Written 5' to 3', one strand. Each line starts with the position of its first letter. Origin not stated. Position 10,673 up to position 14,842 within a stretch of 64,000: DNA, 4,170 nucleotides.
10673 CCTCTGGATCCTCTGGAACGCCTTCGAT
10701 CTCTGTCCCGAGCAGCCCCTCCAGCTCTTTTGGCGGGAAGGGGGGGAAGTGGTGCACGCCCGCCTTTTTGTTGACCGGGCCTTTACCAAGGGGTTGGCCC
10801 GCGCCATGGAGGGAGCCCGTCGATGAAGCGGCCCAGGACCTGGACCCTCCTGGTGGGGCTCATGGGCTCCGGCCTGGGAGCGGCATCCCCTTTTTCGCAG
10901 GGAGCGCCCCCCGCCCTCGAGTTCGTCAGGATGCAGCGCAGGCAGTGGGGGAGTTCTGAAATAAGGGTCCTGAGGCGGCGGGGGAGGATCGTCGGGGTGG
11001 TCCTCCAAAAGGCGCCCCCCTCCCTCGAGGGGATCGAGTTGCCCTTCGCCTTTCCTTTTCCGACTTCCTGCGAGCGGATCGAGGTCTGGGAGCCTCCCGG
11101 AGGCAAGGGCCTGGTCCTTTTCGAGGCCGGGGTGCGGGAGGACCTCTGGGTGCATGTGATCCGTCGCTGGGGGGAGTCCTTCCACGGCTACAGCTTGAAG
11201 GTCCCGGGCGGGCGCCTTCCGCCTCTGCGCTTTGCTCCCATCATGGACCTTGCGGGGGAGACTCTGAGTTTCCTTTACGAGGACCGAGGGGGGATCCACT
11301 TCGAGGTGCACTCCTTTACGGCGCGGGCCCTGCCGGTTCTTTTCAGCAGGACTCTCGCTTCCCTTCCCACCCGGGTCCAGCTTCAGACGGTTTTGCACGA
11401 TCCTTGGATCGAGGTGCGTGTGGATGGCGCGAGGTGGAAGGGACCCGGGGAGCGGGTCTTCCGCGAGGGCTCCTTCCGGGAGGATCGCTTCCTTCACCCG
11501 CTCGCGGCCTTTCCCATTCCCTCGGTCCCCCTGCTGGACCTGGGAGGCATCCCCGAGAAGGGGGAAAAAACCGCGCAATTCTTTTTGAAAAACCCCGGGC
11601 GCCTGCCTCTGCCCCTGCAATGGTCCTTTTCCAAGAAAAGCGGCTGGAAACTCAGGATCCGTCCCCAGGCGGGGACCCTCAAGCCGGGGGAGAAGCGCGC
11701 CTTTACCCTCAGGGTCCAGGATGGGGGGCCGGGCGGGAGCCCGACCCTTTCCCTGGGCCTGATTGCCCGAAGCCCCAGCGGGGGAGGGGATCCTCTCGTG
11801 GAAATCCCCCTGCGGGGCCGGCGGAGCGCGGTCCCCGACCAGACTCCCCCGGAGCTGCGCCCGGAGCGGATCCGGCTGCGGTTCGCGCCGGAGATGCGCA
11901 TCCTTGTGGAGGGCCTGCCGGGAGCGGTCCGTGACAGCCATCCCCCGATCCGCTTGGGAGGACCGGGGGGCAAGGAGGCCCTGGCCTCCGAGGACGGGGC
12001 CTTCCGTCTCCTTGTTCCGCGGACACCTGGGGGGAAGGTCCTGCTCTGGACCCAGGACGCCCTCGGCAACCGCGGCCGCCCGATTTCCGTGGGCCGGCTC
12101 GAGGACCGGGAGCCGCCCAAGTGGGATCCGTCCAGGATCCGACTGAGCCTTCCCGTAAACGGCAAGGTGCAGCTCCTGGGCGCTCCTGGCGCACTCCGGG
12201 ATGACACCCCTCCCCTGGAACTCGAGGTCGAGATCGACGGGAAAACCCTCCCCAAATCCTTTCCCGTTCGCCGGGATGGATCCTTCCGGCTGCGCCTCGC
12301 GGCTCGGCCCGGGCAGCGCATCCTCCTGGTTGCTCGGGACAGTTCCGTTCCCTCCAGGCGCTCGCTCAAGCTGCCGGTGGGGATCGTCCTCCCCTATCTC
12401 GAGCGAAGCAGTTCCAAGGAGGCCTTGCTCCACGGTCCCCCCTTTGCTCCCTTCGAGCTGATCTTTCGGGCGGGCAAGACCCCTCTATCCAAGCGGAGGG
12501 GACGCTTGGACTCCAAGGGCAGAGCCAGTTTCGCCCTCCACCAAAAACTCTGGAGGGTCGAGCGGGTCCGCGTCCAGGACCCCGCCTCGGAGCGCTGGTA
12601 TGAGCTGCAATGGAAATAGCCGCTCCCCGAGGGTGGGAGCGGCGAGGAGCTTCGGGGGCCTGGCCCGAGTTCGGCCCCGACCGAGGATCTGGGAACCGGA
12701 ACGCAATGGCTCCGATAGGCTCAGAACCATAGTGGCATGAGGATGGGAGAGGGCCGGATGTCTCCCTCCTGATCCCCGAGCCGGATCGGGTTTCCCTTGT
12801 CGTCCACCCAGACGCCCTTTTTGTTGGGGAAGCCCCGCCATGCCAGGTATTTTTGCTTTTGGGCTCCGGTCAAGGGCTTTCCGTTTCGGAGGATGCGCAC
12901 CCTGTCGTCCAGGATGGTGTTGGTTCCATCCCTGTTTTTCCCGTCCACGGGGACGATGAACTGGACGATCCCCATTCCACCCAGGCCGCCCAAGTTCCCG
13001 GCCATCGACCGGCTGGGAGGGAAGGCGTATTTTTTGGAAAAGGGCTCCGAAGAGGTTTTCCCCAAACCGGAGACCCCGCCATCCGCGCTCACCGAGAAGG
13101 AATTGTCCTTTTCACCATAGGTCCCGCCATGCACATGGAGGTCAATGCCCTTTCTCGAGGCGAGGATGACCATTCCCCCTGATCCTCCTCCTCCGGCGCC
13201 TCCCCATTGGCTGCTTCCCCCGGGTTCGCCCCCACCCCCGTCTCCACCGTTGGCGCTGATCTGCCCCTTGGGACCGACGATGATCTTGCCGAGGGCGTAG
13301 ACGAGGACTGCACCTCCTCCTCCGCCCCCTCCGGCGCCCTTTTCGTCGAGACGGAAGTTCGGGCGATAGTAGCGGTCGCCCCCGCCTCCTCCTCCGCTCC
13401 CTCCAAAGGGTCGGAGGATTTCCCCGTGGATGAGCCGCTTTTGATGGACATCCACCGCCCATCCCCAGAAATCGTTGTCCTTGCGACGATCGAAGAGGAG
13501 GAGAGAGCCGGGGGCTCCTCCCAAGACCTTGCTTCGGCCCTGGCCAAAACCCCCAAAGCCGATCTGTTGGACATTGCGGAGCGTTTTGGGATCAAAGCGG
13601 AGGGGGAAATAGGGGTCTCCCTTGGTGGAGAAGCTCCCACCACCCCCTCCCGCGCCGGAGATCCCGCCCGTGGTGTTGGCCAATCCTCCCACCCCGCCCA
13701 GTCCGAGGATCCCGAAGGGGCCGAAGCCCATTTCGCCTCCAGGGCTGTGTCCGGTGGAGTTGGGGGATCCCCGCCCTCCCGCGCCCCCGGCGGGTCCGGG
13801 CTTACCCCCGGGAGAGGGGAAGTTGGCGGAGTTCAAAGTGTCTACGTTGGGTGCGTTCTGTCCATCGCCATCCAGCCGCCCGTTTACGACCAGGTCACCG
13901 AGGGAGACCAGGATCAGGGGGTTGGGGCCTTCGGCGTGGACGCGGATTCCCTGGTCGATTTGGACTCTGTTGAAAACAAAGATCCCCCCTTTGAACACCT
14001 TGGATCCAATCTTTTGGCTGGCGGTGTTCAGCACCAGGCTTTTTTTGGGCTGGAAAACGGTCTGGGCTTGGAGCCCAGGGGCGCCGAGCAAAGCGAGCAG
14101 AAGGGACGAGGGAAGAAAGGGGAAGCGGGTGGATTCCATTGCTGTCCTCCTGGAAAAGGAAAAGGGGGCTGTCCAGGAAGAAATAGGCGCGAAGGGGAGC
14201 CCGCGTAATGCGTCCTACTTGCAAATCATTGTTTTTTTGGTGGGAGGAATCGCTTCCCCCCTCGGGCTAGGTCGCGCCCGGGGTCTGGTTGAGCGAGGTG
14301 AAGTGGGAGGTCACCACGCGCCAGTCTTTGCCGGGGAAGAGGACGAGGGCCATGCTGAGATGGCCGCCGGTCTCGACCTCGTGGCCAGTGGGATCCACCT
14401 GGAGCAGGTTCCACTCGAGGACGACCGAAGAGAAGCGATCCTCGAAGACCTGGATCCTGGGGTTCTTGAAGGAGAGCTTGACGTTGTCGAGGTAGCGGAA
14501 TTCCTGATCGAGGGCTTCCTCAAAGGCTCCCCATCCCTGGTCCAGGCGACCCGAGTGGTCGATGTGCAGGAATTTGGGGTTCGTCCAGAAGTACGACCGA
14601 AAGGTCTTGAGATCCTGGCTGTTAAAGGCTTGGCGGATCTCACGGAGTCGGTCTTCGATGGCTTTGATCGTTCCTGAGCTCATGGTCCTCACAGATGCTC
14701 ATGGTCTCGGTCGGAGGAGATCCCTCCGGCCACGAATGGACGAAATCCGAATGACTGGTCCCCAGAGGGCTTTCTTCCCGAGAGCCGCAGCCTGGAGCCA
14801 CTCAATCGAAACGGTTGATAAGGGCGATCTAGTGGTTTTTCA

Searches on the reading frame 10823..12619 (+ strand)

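Call 9: search_protein_families(library=pfam, proteins=[window:10823-12619:+], max_evalue=0.001)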
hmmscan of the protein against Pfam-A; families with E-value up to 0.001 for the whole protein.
window:10823-12619:+ (598 aa): 1 family
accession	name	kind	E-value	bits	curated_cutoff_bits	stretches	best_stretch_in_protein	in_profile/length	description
PF22544.2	HYDIN_VesB_CFA65-like_Ig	-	1.4e-05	25.6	25.5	1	237-298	9-70/100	HYDIN/CFA65/VesB-like, Ig-like domain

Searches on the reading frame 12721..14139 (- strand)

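Call 9: search_protein_families(library=pfam, proteins=[window:12721-14139:-], max_evalue=0.001)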
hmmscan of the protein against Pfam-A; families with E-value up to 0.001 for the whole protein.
window:12721-14139:- (472 aa): 0 families

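Call 64: search_protein_families(library=pfam, proteins=[window:12721-14139:-], max_evalue=10)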
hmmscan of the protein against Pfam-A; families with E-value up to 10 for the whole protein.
window:12721-14139:- (472 aa): 2 families
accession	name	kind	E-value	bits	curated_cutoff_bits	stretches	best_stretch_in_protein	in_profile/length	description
PF10723.15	RepB-RCR_reg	-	0.19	12.1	21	1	412-430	11-29/81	Replication regulatory protein RepB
PF21722.4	Gly_rich_2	-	5.6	7.3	24.3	1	249-388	23-134/226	Glycine-rich domain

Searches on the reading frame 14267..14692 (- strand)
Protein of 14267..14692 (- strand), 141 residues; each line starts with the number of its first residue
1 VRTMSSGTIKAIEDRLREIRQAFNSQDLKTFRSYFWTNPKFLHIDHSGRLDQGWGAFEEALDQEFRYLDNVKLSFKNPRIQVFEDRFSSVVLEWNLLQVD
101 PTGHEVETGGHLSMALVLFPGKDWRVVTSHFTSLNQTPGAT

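Call 9: search_protein_families(library=pfam, proteins=[window:14267-14692:-], max_evalue=0.001)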
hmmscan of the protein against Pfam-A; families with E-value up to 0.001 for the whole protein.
window:14267-14692:- (141 aa): 1 family
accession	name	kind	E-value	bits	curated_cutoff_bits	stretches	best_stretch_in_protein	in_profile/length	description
PF13474.12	SnoaL_3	-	0.00036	21.3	22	1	12-131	1-116/121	SnoaL-like domain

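Call 62: search_solved_structures(query=window:14267-14692:-, max_evalue=1)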
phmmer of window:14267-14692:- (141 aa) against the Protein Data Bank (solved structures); distinct sequences matched with E-value up to 1: 1.
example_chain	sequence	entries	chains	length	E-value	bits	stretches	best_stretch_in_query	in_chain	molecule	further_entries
3b7c_A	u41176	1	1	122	0.013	18.7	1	16-102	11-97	Uncharacterized protein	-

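Call 64: search_protein_families(library=pfam, proteins=[window:14267-14683:-], max_evalue=10)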
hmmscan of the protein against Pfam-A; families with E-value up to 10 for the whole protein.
window:14267-14683:- (138 aa): 6 families
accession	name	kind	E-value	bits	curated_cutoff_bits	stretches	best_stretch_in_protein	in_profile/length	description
PF13474.12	SnoaL_3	-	0.00033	21.4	22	1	9-128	1-116/121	SnoaL-like domain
PF14534.12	DUF4440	-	0.0041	18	25.2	1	10-123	2-107/107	Domain of unknown function (DUF4440)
PF13577.12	SnoaL_4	-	0.0054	17.2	24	1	7-125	7-124/126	SnoaL-like domain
PF22486.2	MATH_2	-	0.058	14.1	32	1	68-134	9-81/136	MATH domain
PF18870.6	HEPN_RES_NTD1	-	0.19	12.5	27.4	1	25-65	84-124/131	HEPN/RES N-terminal domain 1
PF11533.15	AtzH-like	-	0.22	11.7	27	1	6-130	9-122/126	AtzH-like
